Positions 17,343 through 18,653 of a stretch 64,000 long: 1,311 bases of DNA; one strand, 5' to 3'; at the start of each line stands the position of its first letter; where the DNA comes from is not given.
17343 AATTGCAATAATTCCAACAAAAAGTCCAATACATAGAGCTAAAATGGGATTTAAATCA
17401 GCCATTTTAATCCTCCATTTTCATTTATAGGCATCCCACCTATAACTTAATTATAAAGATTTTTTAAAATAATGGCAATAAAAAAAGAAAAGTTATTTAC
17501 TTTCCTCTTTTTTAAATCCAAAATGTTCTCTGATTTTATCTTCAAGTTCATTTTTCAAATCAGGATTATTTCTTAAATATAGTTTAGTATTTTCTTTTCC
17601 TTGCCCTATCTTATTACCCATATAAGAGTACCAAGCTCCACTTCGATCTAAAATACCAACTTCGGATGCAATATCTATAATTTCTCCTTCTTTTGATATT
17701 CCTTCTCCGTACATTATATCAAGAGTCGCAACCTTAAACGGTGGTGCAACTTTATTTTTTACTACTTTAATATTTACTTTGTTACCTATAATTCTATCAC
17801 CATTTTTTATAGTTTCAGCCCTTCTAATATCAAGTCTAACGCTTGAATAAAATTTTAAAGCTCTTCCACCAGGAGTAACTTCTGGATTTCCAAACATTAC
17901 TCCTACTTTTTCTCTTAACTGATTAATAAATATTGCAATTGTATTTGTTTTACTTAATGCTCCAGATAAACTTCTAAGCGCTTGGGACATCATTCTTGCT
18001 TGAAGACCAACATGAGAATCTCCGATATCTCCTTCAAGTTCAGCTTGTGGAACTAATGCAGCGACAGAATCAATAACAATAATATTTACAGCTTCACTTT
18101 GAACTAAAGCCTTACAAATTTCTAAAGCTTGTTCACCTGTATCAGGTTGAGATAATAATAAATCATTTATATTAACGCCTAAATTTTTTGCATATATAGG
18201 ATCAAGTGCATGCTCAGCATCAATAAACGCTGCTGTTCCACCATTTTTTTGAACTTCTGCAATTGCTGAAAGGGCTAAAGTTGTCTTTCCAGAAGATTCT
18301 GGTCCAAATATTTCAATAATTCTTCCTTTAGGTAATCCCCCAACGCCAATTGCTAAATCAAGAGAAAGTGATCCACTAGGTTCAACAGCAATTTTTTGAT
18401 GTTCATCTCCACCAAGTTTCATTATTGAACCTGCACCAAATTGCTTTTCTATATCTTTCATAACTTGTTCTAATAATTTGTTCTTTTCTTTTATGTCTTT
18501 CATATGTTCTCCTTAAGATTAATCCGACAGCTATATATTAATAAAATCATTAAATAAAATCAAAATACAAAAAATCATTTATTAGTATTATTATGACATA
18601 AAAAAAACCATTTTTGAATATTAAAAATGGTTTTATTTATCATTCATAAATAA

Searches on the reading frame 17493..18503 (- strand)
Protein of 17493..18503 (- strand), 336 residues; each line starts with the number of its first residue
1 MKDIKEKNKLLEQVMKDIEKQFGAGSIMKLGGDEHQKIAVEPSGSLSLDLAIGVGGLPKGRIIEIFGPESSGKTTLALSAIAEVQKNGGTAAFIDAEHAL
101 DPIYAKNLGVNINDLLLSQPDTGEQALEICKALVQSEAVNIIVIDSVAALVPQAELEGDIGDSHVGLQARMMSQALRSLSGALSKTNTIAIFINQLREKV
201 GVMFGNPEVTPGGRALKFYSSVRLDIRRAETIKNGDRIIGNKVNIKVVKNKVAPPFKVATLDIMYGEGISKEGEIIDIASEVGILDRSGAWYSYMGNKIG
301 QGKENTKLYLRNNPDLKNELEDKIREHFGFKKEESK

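Call 66: list_cluster_members(proteins=[P0001, window:17493-18503:-])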
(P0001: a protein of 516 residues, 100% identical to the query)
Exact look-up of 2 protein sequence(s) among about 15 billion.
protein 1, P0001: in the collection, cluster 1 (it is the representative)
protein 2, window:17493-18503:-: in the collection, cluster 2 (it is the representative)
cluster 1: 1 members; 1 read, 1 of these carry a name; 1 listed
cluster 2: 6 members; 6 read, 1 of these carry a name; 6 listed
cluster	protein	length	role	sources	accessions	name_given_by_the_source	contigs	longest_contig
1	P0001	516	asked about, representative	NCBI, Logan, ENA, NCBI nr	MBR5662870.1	MAG: leucine-rich repeat protein [Bacilli bacterium] | leucine-rich repeat protein [Bacilli bacterium]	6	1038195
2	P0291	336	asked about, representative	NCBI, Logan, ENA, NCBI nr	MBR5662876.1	MAG: recombinase RecA [Bacilli bacterium] | recombinase RecA [Bacilli bacterium]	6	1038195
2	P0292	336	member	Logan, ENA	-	-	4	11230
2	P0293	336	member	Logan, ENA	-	-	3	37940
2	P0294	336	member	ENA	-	-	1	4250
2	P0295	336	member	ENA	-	-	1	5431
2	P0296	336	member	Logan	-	-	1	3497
